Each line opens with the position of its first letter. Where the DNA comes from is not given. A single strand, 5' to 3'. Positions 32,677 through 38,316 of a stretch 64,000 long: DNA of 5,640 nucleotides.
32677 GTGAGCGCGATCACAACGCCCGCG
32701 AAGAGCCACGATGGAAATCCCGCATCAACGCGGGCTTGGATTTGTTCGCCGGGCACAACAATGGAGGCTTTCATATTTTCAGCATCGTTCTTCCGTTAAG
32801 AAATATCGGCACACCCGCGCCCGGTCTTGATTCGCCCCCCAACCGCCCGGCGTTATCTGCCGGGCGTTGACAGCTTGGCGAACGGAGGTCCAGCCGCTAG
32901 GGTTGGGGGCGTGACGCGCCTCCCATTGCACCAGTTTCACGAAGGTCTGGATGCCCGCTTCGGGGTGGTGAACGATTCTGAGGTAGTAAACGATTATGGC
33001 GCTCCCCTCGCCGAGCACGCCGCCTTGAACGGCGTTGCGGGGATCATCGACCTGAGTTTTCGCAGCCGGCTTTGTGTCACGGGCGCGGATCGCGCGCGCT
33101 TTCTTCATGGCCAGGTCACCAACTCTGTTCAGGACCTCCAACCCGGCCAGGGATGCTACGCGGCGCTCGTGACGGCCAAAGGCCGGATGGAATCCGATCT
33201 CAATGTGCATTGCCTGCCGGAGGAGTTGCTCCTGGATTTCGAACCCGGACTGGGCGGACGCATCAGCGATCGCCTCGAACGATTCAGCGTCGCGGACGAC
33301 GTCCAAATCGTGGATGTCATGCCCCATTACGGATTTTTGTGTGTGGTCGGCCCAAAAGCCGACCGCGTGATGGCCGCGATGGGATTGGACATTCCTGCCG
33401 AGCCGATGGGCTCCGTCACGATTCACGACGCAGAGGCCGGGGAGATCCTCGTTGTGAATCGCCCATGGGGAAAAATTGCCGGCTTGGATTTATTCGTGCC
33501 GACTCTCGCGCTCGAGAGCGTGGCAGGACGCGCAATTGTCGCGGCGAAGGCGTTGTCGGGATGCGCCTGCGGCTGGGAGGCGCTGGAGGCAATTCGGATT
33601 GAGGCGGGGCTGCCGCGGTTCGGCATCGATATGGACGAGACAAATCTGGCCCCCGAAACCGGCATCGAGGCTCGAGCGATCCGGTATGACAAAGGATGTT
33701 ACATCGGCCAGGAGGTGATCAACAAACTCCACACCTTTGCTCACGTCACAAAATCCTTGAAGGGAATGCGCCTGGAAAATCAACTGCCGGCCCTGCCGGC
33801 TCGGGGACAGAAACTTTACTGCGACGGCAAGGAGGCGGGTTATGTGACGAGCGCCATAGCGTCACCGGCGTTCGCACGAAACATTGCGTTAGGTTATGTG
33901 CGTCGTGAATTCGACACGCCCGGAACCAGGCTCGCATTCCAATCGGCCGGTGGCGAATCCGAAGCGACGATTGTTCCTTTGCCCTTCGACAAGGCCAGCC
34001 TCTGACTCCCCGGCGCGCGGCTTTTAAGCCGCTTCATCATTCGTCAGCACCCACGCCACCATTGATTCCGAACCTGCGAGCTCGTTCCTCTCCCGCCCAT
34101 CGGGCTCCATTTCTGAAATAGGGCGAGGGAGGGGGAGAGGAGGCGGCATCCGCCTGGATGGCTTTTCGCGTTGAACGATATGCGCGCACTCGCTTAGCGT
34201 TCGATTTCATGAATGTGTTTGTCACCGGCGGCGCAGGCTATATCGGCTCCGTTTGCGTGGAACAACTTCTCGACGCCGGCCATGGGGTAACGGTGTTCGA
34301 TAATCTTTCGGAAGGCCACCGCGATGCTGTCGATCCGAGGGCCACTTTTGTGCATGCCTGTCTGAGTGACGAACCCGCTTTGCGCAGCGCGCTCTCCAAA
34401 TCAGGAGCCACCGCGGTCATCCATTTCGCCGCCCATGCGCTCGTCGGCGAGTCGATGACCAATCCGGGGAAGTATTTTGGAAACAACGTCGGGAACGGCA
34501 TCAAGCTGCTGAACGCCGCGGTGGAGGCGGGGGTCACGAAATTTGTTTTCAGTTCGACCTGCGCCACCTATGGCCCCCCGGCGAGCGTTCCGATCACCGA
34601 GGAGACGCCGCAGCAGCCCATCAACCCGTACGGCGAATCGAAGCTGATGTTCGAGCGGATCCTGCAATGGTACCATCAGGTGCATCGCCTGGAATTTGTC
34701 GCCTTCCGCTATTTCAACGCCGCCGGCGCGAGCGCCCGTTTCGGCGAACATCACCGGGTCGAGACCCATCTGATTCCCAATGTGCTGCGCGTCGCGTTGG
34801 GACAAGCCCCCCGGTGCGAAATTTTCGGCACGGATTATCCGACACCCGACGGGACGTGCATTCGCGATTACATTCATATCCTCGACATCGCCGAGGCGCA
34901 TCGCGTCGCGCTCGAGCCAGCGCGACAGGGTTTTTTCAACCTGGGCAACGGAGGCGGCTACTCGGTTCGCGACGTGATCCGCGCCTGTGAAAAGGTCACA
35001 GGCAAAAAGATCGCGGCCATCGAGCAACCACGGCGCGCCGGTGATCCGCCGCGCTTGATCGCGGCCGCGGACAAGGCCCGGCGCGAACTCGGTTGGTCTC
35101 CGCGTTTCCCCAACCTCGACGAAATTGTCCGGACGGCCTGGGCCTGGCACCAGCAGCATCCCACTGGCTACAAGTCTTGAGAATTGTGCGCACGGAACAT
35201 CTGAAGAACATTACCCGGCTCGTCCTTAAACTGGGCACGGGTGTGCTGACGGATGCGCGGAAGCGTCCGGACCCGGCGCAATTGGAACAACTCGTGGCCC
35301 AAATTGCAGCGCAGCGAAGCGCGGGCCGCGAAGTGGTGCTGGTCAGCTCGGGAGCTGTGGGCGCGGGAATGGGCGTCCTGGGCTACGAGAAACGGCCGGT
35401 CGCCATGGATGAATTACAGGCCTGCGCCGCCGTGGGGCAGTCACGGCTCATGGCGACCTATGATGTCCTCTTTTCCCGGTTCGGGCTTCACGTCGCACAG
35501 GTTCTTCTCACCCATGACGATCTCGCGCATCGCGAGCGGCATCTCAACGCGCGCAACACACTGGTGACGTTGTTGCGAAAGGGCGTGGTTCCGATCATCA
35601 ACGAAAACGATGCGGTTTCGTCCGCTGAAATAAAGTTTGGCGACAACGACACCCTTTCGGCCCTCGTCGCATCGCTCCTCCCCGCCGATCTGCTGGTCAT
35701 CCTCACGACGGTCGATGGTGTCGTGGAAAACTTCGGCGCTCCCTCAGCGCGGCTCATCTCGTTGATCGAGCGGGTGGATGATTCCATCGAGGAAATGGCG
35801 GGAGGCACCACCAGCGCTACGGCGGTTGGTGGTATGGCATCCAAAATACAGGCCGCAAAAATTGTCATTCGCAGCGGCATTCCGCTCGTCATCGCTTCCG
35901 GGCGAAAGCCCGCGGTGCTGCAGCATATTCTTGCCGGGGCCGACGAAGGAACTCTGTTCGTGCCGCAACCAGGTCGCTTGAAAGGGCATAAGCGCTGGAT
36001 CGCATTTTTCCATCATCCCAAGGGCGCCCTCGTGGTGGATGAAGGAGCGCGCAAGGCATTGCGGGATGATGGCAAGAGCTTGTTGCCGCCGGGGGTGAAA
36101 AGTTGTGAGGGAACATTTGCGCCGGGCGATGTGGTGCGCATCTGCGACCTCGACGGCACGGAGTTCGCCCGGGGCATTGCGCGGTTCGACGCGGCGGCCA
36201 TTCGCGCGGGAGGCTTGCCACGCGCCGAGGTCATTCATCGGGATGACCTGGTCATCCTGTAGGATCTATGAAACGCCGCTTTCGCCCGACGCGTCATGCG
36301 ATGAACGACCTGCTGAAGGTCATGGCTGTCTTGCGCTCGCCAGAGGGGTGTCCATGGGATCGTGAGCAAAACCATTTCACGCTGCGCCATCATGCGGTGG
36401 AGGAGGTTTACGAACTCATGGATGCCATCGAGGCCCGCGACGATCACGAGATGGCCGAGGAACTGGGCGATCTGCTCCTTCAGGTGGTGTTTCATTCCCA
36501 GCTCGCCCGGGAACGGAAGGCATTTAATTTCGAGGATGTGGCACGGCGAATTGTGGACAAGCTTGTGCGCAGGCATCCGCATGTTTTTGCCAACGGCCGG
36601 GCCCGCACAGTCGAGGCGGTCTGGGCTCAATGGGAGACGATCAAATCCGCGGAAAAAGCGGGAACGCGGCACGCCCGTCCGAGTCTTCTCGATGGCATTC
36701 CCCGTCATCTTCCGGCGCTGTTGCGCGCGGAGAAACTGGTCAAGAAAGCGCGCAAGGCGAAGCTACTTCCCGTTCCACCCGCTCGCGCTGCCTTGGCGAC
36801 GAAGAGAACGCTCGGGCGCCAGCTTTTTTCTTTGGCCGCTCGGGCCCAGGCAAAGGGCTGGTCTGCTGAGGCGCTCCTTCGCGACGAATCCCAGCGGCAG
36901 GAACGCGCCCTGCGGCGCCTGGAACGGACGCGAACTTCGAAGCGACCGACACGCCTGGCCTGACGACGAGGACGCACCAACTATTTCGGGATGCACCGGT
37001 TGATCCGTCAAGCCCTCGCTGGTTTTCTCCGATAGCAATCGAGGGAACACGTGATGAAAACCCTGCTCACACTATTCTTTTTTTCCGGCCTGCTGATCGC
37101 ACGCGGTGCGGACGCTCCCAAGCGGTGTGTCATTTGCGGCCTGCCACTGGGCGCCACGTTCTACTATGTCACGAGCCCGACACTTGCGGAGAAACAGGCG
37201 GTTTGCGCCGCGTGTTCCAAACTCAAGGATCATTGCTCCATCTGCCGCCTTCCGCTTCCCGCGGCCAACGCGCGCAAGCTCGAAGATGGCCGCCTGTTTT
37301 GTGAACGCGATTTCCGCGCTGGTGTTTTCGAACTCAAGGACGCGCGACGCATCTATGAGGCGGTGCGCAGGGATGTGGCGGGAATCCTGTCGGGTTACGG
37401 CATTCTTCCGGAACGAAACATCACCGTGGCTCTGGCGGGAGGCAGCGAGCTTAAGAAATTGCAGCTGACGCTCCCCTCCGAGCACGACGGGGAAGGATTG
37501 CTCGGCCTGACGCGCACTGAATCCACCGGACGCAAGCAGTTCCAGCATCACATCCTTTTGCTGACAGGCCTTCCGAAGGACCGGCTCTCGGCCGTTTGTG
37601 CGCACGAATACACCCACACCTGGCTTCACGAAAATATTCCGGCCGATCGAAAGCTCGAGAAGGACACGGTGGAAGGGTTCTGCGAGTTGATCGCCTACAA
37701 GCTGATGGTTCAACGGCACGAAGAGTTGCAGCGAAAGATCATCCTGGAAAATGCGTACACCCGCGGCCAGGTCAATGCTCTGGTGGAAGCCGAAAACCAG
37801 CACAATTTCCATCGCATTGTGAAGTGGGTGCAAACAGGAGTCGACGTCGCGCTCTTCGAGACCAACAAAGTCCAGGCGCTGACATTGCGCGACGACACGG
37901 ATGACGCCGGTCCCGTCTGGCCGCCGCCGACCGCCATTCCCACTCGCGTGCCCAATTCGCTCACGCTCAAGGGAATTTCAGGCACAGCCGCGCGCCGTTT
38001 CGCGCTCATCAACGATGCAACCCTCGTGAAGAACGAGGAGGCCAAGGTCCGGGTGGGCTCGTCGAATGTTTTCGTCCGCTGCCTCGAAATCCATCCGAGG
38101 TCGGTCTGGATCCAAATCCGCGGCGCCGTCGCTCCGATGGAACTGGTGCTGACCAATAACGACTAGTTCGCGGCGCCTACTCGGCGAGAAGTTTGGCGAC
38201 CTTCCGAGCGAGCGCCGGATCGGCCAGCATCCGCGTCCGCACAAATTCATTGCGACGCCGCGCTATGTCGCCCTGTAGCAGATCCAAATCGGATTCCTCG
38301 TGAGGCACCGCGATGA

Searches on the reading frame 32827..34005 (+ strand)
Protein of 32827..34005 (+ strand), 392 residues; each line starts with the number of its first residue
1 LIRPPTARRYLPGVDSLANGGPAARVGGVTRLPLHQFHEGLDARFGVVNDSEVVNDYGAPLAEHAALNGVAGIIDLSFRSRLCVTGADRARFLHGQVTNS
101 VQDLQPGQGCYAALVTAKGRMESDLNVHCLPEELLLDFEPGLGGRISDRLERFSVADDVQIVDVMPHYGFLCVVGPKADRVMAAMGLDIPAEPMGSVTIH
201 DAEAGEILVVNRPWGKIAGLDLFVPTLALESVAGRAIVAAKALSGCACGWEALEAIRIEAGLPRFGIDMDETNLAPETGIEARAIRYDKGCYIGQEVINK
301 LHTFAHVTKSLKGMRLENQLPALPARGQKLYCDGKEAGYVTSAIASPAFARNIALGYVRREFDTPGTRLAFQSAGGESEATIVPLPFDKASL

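Call 10: search_protein_families(library=pfam, proteins=[window:32827-34005:+], max_evalue=0.01)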
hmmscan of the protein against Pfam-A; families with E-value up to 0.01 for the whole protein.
window:32827-34005:+ (392 aa): 2 families
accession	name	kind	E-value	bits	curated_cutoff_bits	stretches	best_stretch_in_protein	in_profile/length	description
PF01571.26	GCV_T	-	3e-32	112.3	25.6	1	34-280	1-252/255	Aminomethyltransferase folate-binding domain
PF08669.17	GCV_T_C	-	4.4e-15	55.8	25.9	1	310-387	2-78/80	Glycine cleavage T-protein C-terminal barrel domain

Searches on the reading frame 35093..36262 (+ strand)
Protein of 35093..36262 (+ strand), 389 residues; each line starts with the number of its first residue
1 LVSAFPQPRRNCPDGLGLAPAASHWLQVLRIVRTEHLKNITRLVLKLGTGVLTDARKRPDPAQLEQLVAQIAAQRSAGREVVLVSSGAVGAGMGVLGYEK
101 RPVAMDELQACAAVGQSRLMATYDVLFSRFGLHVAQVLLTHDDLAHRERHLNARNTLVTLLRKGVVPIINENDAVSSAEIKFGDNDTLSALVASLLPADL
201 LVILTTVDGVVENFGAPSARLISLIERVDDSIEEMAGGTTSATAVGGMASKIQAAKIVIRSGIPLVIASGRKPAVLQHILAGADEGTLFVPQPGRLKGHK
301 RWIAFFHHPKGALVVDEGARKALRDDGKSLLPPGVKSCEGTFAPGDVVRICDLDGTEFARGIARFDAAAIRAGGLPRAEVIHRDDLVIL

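Call 43: search_protein_families(library=pfam, proteins=[window:35093-36262:+], max_evalue=0.001)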
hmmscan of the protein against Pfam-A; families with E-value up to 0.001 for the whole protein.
window:35093-36262:+ (389 aa): 2 families
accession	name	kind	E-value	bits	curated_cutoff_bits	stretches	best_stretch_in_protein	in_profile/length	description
PF00696.33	AA_kinase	-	9.2e-41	140.5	24.9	1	42-269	2-234/234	Amino acid kinase family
PF01472.26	PUA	-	1.2e-18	67.2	24.8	1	311-371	1-60/74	PUA domain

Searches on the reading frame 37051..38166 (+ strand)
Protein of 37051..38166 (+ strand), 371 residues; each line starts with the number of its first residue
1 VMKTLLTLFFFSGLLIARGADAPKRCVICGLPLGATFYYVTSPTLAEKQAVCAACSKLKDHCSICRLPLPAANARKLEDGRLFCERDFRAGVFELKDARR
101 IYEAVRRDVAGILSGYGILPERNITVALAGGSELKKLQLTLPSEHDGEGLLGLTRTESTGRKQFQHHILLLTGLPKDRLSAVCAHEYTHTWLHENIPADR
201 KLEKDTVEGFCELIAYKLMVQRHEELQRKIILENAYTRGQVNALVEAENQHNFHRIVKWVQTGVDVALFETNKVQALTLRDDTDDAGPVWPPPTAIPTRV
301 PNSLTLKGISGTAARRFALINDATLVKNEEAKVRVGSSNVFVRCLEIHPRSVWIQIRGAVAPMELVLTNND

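Call 43: search_protein_families(library=pfam, proteins=[window:37051-38166:+], max_evalue=0.001)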
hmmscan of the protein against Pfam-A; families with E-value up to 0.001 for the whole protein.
window:37051-38166:+ (371 aa): 1 family
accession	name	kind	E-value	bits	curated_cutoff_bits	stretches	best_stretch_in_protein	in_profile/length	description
PF12315.14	DA1-like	-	5.8e-08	32.8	25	1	160-222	74-134/213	Protein DA1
